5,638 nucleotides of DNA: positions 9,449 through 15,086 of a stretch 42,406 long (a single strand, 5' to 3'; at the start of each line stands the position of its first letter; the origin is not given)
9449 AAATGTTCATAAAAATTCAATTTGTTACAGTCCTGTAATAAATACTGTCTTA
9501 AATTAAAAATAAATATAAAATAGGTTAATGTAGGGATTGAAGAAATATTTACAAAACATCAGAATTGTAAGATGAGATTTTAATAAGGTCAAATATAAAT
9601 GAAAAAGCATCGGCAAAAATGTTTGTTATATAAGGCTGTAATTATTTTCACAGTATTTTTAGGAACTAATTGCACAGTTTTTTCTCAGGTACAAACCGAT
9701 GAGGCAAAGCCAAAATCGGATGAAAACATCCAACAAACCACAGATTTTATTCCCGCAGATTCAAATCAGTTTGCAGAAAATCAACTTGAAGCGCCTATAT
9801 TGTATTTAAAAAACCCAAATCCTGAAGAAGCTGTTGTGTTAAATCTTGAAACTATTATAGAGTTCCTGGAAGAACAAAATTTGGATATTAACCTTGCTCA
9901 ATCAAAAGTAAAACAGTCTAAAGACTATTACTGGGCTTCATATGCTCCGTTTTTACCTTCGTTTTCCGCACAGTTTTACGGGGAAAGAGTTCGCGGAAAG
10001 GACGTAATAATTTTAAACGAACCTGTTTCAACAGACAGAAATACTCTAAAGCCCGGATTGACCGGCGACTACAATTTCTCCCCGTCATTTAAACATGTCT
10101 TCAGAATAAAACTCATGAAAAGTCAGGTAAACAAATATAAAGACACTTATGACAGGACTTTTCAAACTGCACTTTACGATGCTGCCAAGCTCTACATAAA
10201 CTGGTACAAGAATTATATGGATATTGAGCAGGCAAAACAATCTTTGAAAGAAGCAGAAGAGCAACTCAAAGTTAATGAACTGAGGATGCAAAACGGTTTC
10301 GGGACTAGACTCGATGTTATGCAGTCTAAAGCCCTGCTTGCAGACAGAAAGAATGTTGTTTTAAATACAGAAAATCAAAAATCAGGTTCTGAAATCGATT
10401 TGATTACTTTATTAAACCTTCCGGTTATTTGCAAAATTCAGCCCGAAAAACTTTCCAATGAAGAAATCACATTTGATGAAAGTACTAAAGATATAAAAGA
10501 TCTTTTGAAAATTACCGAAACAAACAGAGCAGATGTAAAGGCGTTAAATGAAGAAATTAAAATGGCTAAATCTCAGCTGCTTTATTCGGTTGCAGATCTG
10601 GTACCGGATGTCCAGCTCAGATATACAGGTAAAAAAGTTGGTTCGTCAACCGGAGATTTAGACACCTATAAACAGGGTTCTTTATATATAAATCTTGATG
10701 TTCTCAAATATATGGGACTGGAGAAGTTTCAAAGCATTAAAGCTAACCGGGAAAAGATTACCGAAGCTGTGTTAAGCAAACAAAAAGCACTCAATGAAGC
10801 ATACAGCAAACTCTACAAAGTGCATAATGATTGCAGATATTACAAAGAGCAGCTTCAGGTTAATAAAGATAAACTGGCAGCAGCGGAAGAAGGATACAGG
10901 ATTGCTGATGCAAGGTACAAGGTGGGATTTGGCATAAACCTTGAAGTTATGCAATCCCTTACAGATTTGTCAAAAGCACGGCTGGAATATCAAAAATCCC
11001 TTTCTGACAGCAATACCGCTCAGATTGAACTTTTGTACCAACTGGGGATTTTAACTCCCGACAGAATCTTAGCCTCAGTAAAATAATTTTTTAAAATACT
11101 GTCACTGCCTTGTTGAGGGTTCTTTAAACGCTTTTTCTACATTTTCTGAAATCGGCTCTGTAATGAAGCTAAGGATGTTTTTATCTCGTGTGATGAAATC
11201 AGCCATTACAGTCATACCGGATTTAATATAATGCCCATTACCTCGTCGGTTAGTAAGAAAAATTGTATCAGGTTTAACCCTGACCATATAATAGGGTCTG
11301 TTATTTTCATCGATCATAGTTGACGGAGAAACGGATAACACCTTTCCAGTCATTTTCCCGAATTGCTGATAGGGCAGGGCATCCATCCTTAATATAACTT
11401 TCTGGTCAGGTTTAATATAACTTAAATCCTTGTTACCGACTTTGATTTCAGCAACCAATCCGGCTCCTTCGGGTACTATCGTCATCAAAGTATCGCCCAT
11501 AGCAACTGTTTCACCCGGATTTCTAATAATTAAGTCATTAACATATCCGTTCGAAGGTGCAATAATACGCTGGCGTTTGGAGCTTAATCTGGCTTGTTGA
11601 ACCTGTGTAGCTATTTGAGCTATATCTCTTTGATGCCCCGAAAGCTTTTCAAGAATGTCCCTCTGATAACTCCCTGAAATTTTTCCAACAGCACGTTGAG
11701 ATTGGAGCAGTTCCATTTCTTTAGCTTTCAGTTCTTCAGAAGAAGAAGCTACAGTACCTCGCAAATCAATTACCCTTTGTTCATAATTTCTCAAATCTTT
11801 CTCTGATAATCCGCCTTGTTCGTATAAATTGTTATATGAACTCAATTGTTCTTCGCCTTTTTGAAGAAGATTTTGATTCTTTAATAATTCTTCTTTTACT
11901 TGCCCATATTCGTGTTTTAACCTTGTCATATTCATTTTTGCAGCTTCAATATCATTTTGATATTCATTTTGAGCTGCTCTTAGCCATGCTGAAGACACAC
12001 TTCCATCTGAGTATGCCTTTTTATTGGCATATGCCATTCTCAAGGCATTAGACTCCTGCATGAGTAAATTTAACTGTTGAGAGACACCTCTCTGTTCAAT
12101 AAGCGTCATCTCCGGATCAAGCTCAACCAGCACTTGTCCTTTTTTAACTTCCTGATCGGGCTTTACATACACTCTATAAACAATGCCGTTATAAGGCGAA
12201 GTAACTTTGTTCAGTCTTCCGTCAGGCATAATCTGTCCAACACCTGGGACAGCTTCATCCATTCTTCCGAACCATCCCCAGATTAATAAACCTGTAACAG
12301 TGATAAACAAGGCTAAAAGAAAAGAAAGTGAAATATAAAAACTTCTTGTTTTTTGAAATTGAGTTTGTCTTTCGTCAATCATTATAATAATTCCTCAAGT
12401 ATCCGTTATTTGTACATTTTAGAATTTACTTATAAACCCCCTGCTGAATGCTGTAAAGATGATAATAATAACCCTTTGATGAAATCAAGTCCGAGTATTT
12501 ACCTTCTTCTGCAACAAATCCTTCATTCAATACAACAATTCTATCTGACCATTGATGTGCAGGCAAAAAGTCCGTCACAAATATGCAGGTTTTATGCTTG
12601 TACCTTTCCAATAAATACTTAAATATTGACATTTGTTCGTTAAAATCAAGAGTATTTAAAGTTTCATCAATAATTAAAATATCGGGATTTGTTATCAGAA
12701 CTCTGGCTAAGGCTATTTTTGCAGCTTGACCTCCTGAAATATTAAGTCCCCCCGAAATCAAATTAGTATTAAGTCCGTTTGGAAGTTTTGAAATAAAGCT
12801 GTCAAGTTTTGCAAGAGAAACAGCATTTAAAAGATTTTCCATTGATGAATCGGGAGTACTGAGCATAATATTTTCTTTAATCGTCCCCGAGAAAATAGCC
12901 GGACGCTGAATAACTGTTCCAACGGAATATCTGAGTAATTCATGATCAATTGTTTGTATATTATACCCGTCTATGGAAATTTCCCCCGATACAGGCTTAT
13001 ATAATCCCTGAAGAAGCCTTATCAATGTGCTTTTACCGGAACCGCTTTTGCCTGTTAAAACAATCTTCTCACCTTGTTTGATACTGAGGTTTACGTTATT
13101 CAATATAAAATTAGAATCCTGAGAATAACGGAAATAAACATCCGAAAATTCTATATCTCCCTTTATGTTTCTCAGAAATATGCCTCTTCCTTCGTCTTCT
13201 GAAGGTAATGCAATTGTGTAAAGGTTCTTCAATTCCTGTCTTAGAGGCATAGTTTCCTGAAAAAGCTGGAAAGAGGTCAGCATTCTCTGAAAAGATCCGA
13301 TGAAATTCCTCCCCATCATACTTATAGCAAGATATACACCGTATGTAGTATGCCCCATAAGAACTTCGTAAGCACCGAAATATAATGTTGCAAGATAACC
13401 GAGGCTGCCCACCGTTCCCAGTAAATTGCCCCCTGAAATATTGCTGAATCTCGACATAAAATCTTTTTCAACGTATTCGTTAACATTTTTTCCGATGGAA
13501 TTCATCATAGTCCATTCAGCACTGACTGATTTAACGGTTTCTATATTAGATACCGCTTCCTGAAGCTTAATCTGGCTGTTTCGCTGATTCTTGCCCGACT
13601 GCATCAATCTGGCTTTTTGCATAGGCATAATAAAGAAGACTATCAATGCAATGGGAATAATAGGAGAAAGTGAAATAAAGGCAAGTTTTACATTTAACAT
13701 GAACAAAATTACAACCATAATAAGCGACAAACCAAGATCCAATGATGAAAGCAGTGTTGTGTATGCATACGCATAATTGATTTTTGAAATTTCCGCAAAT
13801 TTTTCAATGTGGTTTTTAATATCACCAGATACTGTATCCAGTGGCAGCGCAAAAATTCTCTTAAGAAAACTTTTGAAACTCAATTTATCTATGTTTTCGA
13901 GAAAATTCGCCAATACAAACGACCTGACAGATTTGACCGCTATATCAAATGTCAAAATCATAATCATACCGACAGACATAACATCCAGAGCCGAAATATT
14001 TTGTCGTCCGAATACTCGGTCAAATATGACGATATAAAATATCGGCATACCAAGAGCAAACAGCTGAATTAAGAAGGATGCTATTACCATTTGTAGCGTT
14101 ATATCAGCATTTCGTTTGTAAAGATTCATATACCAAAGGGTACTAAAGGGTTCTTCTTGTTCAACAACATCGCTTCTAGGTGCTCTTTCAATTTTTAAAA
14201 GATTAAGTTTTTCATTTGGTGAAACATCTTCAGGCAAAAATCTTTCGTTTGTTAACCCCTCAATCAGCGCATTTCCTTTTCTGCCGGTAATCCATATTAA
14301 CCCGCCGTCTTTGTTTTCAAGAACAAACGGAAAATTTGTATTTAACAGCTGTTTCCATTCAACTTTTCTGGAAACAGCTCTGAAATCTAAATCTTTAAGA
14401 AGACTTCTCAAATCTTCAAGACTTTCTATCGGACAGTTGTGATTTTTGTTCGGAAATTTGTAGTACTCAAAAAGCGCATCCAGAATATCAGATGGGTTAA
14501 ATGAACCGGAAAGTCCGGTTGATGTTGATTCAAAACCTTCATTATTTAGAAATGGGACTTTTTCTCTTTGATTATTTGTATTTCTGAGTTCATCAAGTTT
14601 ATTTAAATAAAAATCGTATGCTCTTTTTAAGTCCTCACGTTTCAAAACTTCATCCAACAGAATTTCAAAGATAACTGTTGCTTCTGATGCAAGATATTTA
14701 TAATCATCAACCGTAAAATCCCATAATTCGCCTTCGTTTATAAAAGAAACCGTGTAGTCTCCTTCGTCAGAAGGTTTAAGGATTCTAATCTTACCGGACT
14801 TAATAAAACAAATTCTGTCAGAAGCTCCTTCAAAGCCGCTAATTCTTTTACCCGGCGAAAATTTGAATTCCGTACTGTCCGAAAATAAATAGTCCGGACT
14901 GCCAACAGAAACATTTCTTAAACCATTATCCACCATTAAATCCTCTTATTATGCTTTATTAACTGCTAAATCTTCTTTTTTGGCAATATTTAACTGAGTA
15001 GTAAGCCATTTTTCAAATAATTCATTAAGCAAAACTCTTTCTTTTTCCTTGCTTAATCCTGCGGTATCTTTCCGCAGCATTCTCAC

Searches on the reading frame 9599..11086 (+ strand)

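Call 14: search_protein_families(library=pfam, proteins=[window:9599-11086:+], max_evalue=0.001)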
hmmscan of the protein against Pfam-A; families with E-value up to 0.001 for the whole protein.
window:9599-11086:+ (495 aa): 1 family
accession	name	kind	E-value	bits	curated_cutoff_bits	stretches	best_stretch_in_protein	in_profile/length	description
PF02321.23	OEP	-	1.8e-32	113.1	22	2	300-483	2-187/187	Outer membrane efflux protein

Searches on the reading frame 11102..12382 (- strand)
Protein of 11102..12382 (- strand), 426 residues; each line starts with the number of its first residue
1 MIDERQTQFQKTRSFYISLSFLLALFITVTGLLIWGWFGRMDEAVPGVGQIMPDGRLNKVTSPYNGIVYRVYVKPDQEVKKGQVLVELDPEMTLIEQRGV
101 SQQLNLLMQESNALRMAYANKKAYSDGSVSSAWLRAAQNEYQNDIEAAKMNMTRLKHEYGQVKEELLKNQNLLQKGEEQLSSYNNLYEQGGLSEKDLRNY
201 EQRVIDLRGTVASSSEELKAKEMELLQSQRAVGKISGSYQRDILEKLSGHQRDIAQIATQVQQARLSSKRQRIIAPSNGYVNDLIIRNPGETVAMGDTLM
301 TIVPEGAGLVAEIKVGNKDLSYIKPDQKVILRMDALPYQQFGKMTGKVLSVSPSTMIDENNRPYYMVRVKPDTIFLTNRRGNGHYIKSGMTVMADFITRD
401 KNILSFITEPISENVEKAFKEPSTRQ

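Call 14: search_protein_families(library=pfam, proteins=[window:11102-12382:-], max_evalue=0.001)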
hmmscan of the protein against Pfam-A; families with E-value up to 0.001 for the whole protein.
window:11102-12382:- (426 aa): 5 families
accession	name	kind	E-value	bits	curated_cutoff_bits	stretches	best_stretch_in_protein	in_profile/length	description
PF13437.12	HlyD_3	-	2.3e-19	70.5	22.2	1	273-372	2-96/106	HlyD family secretion protein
PF16576.10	HlyD_D23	-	5.2e-14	52.5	30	1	215-362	53-193/214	Barrel-sandwich domain of CusB or HlyD membrane-fusion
PF13533.13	Biotin_lipoyl_2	-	4.9e-07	29.9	29.8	1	59-89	2-32/32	Biotin-lipoyl like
PF00364.28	Biotin_lipoyl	-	5e-07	29.9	22.1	0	58-88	43-73/73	Biotin-requiring enzyme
PF00529.27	CusB_dom_1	-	4.3e-05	24.1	26.5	1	137-391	12-82/89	Cation efflux system protein CusB domain 1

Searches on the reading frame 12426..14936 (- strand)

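Call 14: search_protein_families(library=pfam, proteins=[window:12426-14936:-], max_evalue=0.001)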
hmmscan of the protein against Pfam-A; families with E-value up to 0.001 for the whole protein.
window:12426-14936:- (836 aa): 5 families
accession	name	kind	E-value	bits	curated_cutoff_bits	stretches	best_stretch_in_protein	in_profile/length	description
PF00005.33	ABC_tran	-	2.8e-30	106.1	25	1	612-760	1-136/137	ABC transporter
PF00664.28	ABC_membrane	-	9.2e-17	62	28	1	283-541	4-266/274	ABC transporter transmembrane region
PF13555.12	AAA_29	-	0.00033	20.8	27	1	617-639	17-39/61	P-loop containing region of AAA domain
PF01695.23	IstB_IS21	-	0.00064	19.7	24.1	0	748-798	151-201/238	IstB-like ATP binding protein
PF03193.22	RsgA_GTPase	-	0.00085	19.6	30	0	613-654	98-138/174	RsgA GTPase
